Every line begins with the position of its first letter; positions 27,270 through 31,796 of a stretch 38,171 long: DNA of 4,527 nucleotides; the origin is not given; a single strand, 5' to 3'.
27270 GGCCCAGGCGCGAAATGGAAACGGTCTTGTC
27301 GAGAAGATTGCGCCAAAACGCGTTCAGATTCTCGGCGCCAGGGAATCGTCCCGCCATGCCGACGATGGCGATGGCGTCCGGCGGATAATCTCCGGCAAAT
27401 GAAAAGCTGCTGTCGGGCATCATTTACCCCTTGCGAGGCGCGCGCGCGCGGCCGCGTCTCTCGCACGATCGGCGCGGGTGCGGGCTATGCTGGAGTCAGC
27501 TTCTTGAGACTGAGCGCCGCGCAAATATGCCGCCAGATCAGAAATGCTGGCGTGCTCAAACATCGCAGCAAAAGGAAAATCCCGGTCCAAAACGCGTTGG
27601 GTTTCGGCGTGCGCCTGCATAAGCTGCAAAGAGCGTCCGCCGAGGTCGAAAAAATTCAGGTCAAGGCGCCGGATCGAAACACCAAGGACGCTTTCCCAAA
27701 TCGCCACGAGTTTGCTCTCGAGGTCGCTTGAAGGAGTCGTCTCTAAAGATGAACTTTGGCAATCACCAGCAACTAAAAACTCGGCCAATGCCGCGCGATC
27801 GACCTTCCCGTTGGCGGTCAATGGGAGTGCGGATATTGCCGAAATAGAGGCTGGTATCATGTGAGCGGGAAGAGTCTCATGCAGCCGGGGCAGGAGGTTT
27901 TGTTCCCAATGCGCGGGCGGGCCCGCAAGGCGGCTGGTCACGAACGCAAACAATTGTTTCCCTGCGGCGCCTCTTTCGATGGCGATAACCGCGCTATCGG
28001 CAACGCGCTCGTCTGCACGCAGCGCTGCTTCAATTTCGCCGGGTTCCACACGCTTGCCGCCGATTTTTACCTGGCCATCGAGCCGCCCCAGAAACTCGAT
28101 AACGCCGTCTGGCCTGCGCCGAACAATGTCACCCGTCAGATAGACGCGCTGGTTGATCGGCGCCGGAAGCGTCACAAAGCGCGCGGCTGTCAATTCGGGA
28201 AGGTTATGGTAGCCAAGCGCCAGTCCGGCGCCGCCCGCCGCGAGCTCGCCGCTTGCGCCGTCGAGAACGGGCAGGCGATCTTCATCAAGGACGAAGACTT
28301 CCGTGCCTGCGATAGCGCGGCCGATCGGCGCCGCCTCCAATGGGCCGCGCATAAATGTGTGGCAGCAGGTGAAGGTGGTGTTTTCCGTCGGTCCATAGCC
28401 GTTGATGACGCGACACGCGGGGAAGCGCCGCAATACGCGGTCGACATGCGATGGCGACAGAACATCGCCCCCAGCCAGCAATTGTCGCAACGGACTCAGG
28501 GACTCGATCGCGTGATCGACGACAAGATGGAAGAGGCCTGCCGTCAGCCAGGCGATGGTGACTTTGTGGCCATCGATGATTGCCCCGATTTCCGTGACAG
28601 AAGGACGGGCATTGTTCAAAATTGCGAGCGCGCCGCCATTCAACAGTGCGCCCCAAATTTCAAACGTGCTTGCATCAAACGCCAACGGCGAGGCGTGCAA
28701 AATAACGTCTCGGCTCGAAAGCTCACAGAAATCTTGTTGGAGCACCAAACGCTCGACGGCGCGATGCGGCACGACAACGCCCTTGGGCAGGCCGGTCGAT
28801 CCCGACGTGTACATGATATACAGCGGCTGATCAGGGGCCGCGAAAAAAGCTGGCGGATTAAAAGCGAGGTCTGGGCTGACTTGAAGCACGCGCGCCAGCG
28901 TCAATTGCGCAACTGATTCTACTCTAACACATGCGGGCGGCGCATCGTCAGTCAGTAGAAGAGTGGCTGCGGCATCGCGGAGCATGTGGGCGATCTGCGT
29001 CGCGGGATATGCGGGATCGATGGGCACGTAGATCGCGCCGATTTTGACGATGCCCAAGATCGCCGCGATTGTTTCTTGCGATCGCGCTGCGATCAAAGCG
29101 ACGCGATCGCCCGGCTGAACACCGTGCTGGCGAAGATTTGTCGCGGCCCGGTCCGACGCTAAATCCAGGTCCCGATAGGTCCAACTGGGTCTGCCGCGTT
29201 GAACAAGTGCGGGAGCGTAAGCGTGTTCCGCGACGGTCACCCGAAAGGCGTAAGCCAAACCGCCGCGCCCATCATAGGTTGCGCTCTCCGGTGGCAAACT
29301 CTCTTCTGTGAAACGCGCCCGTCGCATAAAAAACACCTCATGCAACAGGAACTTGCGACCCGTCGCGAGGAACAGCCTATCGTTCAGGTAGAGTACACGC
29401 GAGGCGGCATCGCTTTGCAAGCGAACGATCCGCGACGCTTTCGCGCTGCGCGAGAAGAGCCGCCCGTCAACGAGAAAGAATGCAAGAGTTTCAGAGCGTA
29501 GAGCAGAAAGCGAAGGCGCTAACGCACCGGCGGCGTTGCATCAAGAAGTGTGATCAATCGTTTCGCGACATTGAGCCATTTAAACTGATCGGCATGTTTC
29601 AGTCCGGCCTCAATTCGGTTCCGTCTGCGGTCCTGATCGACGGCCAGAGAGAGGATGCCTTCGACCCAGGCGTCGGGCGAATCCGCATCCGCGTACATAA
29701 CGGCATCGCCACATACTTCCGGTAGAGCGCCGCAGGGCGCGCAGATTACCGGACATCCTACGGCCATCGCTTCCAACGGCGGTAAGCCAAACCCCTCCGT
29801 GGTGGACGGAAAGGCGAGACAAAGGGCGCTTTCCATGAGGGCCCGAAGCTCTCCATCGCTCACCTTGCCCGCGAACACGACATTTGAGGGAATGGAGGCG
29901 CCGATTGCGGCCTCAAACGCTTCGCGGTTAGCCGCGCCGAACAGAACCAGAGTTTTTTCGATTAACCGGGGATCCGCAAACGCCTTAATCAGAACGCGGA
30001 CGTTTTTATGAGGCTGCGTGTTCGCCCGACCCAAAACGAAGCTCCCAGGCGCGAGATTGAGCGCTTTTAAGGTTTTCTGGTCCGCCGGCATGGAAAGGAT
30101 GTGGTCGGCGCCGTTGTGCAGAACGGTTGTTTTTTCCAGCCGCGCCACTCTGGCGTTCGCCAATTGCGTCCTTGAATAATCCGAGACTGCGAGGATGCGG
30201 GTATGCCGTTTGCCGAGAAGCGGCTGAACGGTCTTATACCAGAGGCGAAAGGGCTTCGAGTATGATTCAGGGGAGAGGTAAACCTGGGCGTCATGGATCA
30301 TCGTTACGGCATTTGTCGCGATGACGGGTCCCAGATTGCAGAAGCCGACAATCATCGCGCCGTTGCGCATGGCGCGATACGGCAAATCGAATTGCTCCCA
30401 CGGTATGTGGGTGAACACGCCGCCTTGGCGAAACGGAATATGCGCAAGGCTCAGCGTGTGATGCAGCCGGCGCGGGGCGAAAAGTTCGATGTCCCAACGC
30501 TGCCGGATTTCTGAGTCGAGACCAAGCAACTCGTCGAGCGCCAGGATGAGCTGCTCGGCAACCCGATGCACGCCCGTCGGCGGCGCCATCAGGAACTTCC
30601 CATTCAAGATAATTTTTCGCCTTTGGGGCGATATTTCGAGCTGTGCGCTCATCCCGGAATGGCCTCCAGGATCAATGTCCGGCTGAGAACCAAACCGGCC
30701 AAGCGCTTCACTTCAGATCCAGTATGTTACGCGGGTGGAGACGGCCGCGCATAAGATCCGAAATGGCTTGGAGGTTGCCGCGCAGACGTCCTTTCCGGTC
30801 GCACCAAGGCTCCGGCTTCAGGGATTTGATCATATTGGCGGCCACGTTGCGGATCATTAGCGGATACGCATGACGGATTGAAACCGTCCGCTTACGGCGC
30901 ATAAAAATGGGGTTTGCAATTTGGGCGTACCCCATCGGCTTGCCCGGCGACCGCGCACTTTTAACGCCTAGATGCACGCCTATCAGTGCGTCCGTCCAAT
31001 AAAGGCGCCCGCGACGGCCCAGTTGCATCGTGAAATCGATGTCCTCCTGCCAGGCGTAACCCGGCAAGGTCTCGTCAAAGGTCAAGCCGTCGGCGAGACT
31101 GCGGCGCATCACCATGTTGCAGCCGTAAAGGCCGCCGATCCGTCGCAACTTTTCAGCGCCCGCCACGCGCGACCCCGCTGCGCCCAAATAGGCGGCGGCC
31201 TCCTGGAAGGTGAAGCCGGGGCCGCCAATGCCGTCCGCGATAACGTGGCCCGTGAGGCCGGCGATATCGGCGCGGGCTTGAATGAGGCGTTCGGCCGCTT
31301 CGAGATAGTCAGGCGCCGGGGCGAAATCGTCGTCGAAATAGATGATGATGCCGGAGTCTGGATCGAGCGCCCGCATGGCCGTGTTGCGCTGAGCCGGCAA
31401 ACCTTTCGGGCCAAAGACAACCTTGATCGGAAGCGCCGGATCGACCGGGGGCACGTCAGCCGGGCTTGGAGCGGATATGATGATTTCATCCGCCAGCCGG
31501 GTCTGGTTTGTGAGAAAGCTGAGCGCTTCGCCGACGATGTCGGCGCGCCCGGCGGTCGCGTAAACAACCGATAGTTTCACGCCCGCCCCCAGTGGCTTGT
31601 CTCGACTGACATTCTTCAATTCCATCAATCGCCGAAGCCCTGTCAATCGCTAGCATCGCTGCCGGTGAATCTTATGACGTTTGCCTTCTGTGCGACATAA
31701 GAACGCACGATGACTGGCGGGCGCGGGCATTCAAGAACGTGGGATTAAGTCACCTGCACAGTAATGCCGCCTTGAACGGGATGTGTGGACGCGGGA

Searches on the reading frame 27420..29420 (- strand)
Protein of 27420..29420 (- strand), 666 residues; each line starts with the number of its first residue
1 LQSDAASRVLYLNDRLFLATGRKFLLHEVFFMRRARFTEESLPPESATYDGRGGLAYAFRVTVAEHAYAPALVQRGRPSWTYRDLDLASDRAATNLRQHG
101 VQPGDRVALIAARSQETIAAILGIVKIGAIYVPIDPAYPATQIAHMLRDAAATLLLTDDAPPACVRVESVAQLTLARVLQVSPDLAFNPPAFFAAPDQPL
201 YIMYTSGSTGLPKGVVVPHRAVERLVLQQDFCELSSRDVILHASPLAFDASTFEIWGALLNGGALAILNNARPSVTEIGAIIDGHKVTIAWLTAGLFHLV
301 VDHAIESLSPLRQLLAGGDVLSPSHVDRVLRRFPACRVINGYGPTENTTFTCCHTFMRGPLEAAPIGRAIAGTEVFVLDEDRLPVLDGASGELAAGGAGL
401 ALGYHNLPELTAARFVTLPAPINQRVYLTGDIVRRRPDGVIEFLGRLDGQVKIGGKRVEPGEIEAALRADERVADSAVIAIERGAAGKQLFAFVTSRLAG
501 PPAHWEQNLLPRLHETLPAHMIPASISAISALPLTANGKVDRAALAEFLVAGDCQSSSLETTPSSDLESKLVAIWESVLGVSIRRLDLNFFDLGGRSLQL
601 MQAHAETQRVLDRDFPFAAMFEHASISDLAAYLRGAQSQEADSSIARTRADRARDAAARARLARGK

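Call 5: search_protein_families(library=pfam, proteins=[window:27420-29420:-], max_evalue=0.01)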
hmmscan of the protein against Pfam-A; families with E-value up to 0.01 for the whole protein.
window:27420-29420:- (666 aa): 3 families
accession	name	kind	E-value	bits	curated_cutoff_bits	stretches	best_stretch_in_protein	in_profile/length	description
PF00501.34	AMP-binding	-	4.6e-83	279.6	29.9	1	60-405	2-384/384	AMP-binding enzyme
PF00550.31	PP-binding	-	4.5e-12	46.5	20.8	1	570-633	2-67/67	Phosphopantetheine attachment site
PF13193.12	AMP-binding_C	-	3e-09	38.1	24.5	1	462-539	1-76/76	AMP-binding enzyme C-terminal domain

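Call 29: search_protein_families(library=ncbifam, proteins=[window:27420-29420:-], max_evalue=0.001)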
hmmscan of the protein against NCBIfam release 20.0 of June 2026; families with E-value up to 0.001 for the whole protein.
window:27420-29420:- (666 aa): 104 families (the best 25 are shown)
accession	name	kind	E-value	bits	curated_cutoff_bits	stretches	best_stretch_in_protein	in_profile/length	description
NF004282.0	PRK05691.1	subfamily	4.5e-143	477.7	4090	2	68-546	1146-1623/4334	non-ribosomal peptide synthase/polyketide synthase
NF047350.1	aureusi_NRPS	equivalog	2.4e-125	419.4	2500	1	58-642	418-984/2373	aureusimine non-ribosomal peptide synthetase AusA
TIGR01733.1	AA-adenyl-dom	subfamily_domain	6.8e-115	384.1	317.4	1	81-478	1-409/409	amino acid adenylation domain-containing protein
NF038078.1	NRPS_MxcG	equivalog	2.9e-99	333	2300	1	72-644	474-1052/1442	myxochelin non-ribosomal peptide synthetase MxcG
NF041803.1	NRPS_SolG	exception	1.2e-94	317.8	2200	1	68-631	576-1153/1163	solanimycin non-ribosomal peptide synthetase SolG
NF007605.2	PRK10252.1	equivalog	1.6e-79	267.7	2400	1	69-639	470-1047/1292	enterobactin non-ribosomal peptide synthetase EntF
TIGR03098.1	ligase_PEP_1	hypoth_equivalog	1.3e-70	238.3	592.35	1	63-546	10-515/517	acyl-CoA ligase (AMP-forming), exosortase A system-associated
NF003417.0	PRK04813.1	subfamily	3.8e-64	217.1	476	1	78-547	27-501/505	D-alanine--poly(phosphoribitol) ligase subunit DltA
NF004837.0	PRK06187.1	subfamily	6.3e-64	216.1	476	1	58-550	13-523/531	long-chain-fatty-acid--CoA ligase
TIGR01734.1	D-ala-DACP-lig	equivalog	1.9e-62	211.5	559.85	1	73-547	19-500/504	D-alanine--poly(phosphoribitol) ligase subunit DltA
NF004808.0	PRK06155.1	equivalog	4.6e-50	170.4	722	1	65-551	32-524/542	ATP-dependent acyl-CoA ligase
NF005863.0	PRK07798.1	subfamily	6.4e-49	166.9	543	1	70-543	21-525/540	acyl-CoA synthetase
NF005858.0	PRK07787.1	subfamily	7e-49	166.5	575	1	68-546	15-469/471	acyl-CoA synthetase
NF006182.0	PRK08316.1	subfamily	6.1e-47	160.3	663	1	65-541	23-509/523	fatty acyl-CoA synthetase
NF004511.1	PRK05852.1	equivalog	6.3e-46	157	650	1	62-547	8-502/505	FadD7 family fatty acid--CoA ligase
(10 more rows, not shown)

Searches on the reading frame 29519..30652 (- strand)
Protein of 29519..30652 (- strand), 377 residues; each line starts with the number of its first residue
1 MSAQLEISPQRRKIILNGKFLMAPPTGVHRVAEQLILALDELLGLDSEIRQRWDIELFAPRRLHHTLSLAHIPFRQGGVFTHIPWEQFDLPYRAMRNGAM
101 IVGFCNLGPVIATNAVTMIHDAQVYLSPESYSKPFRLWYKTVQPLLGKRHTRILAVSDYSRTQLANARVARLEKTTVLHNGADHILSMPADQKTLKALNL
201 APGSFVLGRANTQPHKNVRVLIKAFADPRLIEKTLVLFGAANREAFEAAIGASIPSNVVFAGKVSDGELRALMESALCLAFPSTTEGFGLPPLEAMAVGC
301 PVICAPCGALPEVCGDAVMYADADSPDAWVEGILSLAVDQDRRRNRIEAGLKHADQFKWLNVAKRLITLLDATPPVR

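Call 7: search_protein_families(library=pfam, proteins=[window:29519-30652:-], max_evalue=0.01)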
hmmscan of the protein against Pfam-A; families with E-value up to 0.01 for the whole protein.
window:29519-30652:- (377 aa): 5 families
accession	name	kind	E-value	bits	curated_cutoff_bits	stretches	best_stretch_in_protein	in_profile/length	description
PF00534.26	Glycos_transf_1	-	1e-25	90.7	26.4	1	211-352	23-171/172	Glycosyl transferases group 1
PF13692.12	Glyco_trans_1_4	-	8.8e-24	84.8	27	1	206-337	6-140/142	Glycosyl transferases group 1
PF20706.3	GT4-conflict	-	4.9e-09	36.1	26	1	198-305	194-311/385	Family 4 Glycosyltransferase in conflict systems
PF13439.12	Glyco_transf_4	-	8.4e-05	23.1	28.5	1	27-183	3-167/170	Glycosyltransferase Family 4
PF13524.12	Glyco_trans_1_2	-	0.00072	20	25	1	249-355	27-130/144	Glycosyl transferase-like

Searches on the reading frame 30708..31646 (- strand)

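Call 7: search_protein_families(library=pfam, proteins=[window:30708-31646:-], max_evalue=0.01)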
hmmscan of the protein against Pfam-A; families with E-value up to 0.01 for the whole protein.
window:30708-31646:- (312 aa): 2 families
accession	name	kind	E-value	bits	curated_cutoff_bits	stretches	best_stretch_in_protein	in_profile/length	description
PF00535.33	Glycos_transf_2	-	2.2e-08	34.6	23.3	1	26-185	1-164/168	Glycosyl transferase family 2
PF13632.12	Glyco_trans_2_3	-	0.0033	17.7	27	1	100-220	1-115/198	Glycosyl transferase family group 2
